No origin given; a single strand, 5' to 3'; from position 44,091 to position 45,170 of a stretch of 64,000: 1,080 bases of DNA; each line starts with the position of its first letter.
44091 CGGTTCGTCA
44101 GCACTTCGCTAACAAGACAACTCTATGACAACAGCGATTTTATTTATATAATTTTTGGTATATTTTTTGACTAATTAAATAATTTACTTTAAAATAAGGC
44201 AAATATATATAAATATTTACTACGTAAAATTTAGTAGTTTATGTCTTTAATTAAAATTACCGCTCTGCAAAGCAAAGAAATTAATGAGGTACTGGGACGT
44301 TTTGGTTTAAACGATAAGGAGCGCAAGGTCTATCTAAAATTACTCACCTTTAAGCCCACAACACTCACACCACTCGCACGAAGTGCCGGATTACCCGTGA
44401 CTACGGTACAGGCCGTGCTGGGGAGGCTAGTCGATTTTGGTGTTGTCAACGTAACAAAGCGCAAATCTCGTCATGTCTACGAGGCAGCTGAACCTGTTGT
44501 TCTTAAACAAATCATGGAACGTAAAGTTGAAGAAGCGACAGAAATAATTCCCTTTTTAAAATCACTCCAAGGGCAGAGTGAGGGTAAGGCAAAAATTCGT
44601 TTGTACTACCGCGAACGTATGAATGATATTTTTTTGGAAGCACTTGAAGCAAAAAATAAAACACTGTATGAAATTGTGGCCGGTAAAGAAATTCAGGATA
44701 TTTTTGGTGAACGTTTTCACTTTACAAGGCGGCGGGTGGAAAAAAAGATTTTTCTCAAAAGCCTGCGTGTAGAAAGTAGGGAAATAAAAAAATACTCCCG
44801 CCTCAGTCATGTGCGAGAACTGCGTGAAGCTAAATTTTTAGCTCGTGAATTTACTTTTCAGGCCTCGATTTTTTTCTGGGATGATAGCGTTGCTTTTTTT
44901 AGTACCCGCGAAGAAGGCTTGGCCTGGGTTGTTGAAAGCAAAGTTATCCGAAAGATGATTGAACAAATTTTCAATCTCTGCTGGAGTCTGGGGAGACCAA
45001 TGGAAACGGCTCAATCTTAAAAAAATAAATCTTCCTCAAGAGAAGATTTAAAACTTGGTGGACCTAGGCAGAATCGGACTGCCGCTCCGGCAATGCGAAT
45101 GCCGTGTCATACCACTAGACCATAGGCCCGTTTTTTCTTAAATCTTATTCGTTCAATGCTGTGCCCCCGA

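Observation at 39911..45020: Free-standing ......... endonuclease gene and GC-rich block lie between two paralogous TrmB-like regulators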

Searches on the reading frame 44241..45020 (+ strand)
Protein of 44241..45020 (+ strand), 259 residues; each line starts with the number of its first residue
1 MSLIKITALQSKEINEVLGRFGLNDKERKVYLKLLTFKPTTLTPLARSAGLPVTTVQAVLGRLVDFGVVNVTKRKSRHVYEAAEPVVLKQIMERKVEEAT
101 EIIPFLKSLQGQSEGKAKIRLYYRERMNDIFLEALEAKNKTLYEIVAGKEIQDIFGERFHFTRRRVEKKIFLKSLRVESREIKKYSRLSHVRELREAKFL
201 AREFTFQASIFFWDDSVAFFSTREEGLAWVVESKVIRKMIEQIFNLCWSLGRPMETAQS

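Call 3: search_protein_families(library=pfam, proteins=[window:44241-45020:+], max_evalue=0.01)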
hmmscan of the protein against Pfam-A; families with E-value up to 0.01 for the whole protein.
window:44241-45020:+ (259 aa): 4 families
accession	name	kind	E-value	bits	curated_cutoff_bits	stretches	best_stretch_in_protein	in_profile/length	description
PF01978.25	TrmB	-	1.5e-13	50.8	25.6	1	20-85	3-67/68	Sugar-specific transcriptional regulator TrmB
PF03965.22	Penicillinase_R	-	0.0028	18.4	22.6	1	45-83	27-65/115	Penicillinase repressor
PF24033.1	DUF7342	-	0.0029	18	31.6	1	37-93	15-72/150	Family of unknown function (DUF7342)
PF05331.17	DUF742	-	0.0045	17.3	27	1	31-92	48-108/114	Protein of unknown function (DUF742)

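Call 63: find_homologous_proteins(query=window:44241-45017:+)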
Query window:44241-45017:+ (259 aa): 266 proteins with E <= 0.001 among 1532 candidates; the best 120 are listed.
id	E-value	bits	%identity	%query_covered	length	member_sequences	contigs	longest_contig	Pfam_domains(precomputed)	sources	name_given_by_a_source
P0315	3.1e-150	516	93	100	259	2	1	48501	PF01978.26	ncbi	-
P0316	1.2e-139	482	87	99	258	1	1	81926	PF01978.26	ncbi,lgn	-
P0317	2.3e-122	425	77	99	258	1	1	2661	PF01978.26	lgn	-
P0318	4.9e-116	405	72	99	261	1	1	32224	PF01978.26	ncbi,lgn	-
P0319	6.0e-98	345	60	99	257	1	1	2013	PF01978.26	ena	-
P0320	1.9e-97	344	61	98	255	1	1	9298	PF01978.26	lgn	-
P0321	2.2e-97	344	64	95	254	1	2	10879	PF13412.13,PF01978.26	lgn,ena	-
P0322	4.9e-97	342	62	98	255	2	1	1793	PF01978.26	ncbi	-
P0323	4.0e-96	339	60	98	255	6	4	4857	PF01978.26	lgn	-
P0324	1.2e-95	338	60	99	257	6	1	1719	PF01978.26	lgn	-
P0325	2.1e-95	337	61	98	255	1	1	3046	PF13412.13,PF01978.26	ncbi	-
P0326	3.1e-95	336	62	98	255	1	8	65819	PF13412.13,PF01978.26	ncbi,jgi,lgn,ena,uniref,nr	ncbi:MAG: hypothetical protein A2534_02075 [Candidatus Magasanikbacteria bacterium RIFOXYD2_FULL_39_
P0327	4.6e-95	336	60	99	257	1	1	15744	PF01978.26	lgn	-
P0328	1.0e-94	335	62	98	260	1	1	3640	PF13412.13,PF01978.26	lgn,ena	-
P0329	2.1e-94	334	61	99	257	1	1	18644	PF01978.26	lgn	-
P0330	2.1e-94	334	57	98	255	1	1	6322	PF01978.26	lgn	-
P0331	2.4e-94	334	60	100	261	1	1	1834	PF13412.13,PF01978.26,PF03965.23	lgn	-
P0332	3.3e-94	333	60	99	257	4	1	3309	PF01978.26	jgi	jgi:sugar-specific transcriptional regulator TrmB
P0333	5.1e-94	332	61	98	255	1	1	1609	PF13412.13,PF01978.26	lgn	-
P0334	9.9e-94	332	62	97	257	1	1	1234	PF01978.26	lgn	-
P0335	3.6e-93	330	58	100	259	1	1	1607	PF01978.26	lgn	-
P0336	4.4e-93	329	62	97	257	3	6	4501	PF01978.26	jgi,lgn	jgi:sugar-specific transcriptional regulator TrmB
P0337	5.8e-93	329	58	99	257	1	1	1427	PF01978.26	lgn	-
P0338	6.3e-93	329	58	99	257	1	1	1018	PF01978.26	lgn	-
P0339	7.8e-93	329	59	100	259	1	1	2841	PF13412.13,PF05331.18,PF01978.26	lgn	-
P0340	1.2e-92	328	58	97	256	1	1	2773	PF01978.26,PF03965.23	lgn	-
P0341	1.5e-92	328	58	98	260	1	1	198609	PF01978.26,PF03965.23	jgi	-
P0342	1.8e-92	327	60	97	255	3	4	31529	PF01978.26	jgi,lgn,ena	-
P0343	2.0e-92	327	60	99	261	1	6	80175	PF01978.26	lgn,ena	-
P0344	3.0e-92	327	60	99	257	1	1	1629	PF01978.26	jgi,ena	-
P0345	3.0e-92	327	59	100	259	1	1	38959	PF01978.26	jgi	jgi:sugar-specific transcriptional regulator TrmB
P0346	1.4e-91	324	61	96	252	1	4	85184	PF01978.26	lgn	-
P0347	3.7e-91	323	60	98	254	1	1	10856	PF01978.26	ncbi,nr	ncbi:hypothetical protein HY480_01590 [Candidatus Uhrbacteria bacterium]|nr:hypothetical protein [Ca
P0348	4.8e-91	323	57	100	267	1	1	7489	PF12840.14,PF13412.13,PF01978.26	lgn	-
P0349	4.9e-91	323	59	99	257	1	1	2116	PF01978.26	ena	-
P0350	7.3e-91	322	56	98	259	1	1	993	PF01978.26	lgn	-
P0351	7.9e-91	322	57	99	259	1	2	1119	PF13412.13,PF01978.26,PF03965.23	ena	-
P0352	8.4e-91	322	58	97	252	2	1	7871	PF01978.26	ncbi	-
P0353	1.0e-90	322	58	99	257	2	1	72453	PF01978.26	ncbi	-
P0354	1.1e-90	322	60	93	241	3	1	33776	PF01978.26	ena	-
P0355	1.9e-90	321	57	99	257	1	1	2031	PF01978.26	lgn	-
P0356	2.1e-90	321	61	96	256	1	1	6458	PF01978.26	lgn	-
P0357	2.4e-90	320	58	99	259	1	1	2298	PF01978.26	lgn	-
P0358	3.0e-90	320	59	97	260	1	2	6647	PF01978.26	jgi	-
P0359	5.6e-90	319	60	99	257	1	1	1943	PF01978.26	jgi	jgi:prepilin-type processing-associated H-X9-DG protein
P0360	6.8e-90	319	61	92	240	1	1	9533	PF01978.26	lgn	-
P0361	6.9e-90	319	58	98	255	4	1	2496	PF01978.26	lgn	-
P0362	8.6e-90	319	56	98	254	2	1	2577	PF01978.26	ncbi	-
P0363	9.3e-90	319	57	99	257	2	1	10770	PF01978.26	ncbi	-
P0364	1.0e-89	318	59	95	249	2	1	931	PF01978.26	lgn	-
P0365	1.4e-89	318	56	99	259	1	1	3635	PF01978.26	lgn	-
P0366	1.5e-89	318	57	99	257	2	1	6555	PF01978.26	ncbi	-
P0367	1.5e-89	318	58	99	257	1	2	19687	PF01978.26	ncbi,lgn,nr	ncbi:MAG: helix-turn-helix domain-containing protein [Patescibacteria group bacterium]|nr:helix-turn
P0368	2.0e-89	317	55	98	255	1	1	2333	PF01978.26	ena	-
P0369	2.2e-89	317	56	98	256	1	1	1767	PF01978.26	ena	-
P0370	2.5e-89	317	57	99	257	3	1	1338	PF01978.26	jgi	jgi:sugar-specific transcriptional regulator TrmB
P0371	2.5e-89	317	59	97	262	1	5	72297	PF13412.13,PF01978.26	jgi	-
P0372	2.7e-89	317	57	99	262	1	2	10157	PF01978.26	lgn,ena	-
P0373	2.8e-89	317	59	95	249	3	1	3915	PF01978.26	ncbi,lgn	-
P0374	5.0e-89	316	59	99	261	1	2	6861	PF01978.26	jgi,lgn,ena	-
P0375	6.9e-89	316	57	98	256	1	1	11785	PF01978.26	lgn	-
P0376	7.2e-89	316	59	95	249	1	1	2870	PF01978.26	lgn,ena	-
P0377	7.3e-89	316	58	97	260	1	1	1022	PF01978.26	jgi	-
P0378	7.4e-89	316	59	93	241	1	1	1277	PF01978.26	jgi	jgi:sugar-specific transcriptional regulator TrmB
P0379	7.7e-89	316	56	99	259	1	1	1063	PF13412.13,PF01978.26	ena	-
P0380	8.4e-89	315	56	98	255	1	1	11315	PF01978.26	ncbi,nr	ncbi:MAG: hypothetical protein NTU97_02670 [Candidatus Magasanikbacteria bacterium]|nr:hypothetical 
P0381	1.1e-88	315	60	92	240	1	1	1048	PF01978.26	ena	-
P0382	1.3e-88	315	59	98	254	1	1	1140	PF01978.26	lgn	-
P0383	1.7e-88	314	57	94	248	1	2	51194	PF13412.13,PF01978.26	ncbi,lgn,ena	-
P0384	2.0e-88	314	59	99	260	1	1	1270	PF01978.26,PF12802.14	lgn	-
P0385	2.3e-88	314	57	95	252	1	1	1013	PF01978.26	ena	-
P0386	2.4e-88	314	55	98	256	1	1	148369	PF01978.26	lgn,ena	-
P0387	2.5e-88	314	58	99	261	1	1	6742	PF13412.13,PF01978.26,PF03965.23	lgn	-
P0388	2.8e-88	314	58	98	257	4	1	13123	PF01978.26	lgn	-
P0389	3.1e-88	314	59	93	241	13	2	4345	PF01978.26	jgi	-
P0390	3.2e-88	314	58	99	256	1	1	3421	PF01978.26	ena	-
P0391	4.7e-88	313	57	99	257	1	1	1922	PF01978.26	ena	-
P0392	5.0e-88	313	57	96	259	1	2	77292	PF01978.26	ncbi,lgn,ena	ncbi:MAG: helix-turn-helix domain-containing protein [Patescibacteria group bacterium]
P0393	5.5e-88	313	59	99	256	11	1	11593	PF01978.26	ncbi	-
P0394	5.6e-88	313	57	100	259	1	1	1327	PF12840.14,PF01978.26,PF12802.14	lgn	-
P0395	6.4e-88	313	56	100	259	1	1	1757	PF01978.26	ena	-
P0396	7.1e-88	312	55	99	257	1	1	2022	PF13412.13,PF01978.26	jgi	jgi:sugar-specific transcriptional regulator TrmB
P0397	1.0e-87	312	54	100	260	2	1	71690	PF01978.26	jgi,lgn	jgi:sugar-specific transcriptional regulator TrmB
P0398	1.1e-87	312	58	97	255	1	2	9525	PF01978.26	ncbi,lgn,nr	ncbi:hypothetical protein HY635_04050 [Candidatus Uhrbacteria bacterium]|nr:hypothetical protein [Ca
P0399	1.3e-87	311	57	97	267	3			PF01978.26,PF03965.23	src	-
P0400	1.4e-87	311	56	100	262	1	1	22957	PF01978.26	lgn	-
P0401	1.6e-87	311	57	94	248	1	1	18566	PF01978.26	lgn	-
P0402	2.1e-87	311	57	95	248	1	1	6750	PF13412.13,PF01978.26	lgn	-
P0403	2.8e-87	310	57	99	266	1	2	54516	PF01978.26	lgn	-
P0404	2.9e-87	310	58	98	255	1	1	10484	PF01978.26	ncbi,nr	ncbi:hypothetical protein HY632_04585 [Candidatus Uhrbacteria bacterium]|nr:hypothetical protein [Ca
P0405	3.2e-87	310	57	99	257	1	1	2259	PF01978.26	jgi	jgi:sugar-specific transcriptional regulator TrmB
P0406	3.8e-87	310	59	93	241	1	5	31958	PF01978.26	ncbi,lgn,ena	ncbi:MAG: helix-turn-helix domain-containing protein [Patescibacteria group bacterium]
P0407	9.2e-87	309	54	99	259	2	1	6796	PF01978.26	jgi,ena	-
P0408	1.4e-86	308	58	97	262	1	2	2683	PF01978.26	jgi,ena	-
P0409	1.8e-86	308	57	99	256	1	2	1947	PF01978.26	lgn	-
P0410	2.6e-86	307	57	97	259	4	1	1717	PF01978.26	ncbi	-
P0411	2.7e-86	307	57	97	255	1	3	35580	PF01978.26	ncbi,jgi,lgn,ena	-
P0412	3.1e-86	307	55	100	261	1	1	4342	PF01978.26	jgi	-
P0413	5.1e-86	306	57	98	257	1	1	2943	PF01978.26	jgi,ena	-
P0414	6.6e-86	306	56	99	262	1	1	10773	PF01978.26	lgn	-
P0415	6.9e-86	306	56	97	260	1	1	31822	PF13412.13,PF01978.26,PF03965.23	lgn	-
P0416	6.9e-86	306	57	98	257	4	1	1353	PF01978.26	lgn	-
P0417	8.6e-86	306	59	97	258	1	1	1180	PF01978.26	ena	-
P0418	1.2e-85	305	58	99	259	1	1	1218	PF01978.26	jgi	-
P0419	1.3e-85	305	55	97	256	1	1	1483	PF01978.26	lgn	-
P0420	1.3e-85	305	54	100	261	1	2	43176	PF01978.26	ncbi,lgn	-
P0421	1.4e-85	305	56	99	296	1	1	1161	PF01978.26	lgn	-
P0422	2.1e-85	304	56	98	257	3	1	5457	PF01978.26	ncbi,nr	ncbi:hypothetical protein HY634_01745 [Candidatus Uhrbacteria bacterium]|nr:hypothetical protein [Ca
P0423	2.5e-85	304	55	98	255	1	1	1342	PF01978.26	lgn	-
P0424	2.9e-85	304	57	93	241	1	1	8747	PF01978.26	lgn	-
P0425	3.0e-85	304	55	99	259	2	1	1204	PF01978.26,PF03965.23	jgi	jgi:HTH-type transcriptional regulator, sugar sensing transcriptional regulator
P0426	3.1e-85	304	57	98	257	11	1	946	PF01978.26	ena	-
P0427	3.7e-85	303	56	98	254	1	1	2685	PF01978.26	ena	-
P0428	4.1e-85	303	54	98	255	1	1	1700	PF01978.26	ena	-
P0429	4.5e-85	303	54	98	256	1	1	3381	PF01978.26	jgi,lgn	-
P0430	4.6e-85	303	56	97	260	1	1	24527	PF01978.26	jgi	-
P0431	4.6e-85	303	55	99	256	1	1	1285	PF01978.26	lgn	-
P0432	4.7e-85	303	55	99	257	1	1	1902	PF01978.26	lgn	-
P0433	5.0e-85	303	57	98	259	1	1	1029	PF01978.26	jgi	-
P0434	6.5e-85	303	55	98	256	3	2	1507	PF01978.26,PF12802.14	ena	-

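Call 64: find_encoding_contigs(protein=P0315, flank=9000, max_places=2)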
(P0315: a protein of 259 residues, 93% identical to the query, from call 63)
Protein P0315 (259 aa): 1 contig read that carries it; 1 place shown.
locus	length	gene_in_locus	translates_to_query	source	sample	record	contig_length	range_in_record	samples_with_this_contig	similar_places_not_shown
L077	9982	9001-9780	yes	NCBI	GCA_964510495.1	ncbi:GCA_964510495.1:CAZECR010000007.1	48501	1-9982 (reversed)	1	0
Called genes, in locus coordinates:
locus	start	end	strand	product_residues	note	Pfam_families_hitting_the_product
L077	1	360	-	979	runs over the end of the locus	PF00041:fn3 (faint), PF16655:PhoD_N (faint), PF16656:Pur_ac_phosph_N, PF13620:CarboxypepD_reg (weak)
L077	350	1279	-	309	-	-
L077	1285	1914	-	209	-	-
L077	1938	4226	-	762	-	PF07719:TPR_2 (faint), PF13176:TPR_7 (faint), PF13181:TPR_8 (faint), PF13424:TPR_12 (weak), PF13428:TPR_14 (weak), PF23914:TPR_CcmH_CycH (weak), PF13432:TPR_16 (weak), PF00515:TPR_1 (weak), +4 more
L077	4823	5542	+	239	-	PF01978:TrmB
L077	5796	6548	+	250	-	-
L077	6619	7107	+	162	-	-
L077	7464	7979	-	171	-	PF01931:NTPase_I-T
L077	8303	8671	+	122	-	-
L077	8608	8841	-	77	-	-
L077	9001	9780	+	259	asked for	PF01978:TrmB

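Call 65: find_encoding_contigs(protein=P0316, flank=9000, max_places=2)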
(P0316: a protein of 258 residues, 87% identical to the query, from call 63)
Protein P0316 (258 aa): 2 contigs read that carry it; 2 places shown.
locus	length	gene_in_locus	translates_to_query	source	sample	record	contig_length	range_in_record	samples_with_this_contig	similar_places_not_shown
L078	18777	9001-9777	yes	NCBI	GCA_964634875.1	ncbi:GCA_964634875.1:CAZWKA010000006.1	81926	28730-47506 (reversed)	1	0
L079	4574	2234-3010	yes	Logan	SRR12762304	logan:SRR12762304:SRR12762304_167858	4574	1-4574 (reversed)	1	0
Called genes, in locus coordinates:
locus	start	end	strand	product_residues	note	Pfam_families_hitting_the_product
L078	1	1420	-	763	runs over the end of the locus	PF13181:TPR_8 (faint), PF13424:TPR_12 (weak), PF13432:TPR_16 (weak), PF23914:TPR_CcmH_CycH, PF00515:TPR_1 (weak), PF07719:TPR_2 (weak), PF13428:TPR_14 (weak), PF13432:TPR_16 (weak), +6 more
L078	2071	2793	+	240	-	PF01978:TrmB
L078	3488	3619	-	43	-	-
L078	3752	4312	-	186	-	-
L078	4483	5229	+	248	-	PF01978:TrmB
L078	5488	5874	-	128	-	-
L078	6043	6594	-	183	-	PF00156:Pribosyltran (weak)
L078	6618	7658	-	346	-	PF13793:Pribosyltran_N, PF14572:Pribosyl_synth (weak)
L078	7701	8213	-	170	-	PF01931:NTPase_I-T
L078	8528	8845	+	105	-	-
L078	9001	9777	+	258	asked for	PF01978:TrmB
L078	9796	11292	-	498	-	PF07927:HicA_toxin (weak)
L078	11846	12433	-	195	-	-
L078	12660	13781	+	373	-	PF02646:RmuC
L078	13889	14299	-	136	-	-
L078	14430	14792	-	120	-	-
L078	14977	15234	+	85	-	PF01649:Ribosomal_S20p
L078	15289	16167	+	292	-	-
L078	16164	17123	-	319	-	PF06144:DNA_pol3_delta (weak), PF21694:DNA_pol3_delta_C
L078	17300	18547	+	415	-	PF07992:Pyr_redox_2, PF00070:Pyr_redox (weak)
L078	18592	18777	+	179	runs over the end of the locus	PF07291:MauE, PF07681:DoxX, PF13564:DoxX_2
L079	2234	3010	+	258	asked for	PF01978:TrmB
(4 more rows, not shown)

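Call 66: find_encoding_contigs(protein=P0326, flank=6000, max_places=2)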
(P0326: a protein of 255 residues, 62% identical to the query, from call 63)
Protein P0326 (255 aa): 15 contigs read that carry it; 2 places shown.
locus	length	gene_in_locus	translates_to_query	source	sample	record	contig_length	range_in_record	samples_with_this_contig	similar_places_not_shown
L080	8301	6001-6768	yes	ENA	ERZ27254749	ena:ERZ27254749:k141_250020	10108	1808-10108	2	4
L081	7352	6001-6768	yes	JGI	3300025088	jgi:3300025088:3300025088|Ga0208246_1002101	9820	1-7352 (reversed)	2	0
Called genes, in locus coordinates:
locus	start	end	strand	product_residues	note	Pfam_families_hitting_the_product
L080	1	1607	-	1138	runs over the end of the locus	?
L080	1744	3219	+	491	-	PF01943:Polysacc_synt, PF13440:Polysacc_synt_3, PF03023:MurJ (weak)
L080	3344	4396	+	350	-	PF01594:AI-2E_transport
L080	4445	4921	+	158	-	PF00080:Sod_Cu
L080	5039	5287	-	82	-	-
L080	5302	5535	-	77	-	-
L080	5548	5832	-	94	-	-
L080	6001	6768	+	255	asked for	PF01978:TrmB, PF13412:HTH_24 (weak)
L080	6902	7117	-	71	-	-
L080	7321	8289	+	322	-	PF13936:HTH_38 (weak)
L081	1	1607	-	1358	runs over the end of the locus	?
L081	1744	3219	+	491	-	PF01943:Polysacc_synt, PF13440:Polysacc_synt_3, PF03023:MurJ (weak)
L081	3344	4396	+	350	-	PF01594:AI-2E_transport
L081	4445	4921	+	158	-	PF00080:Sod_Cu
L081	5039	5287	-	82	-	-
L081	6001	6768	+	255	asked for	PF01978:TrmB, PF13412:HTH_24 (weak)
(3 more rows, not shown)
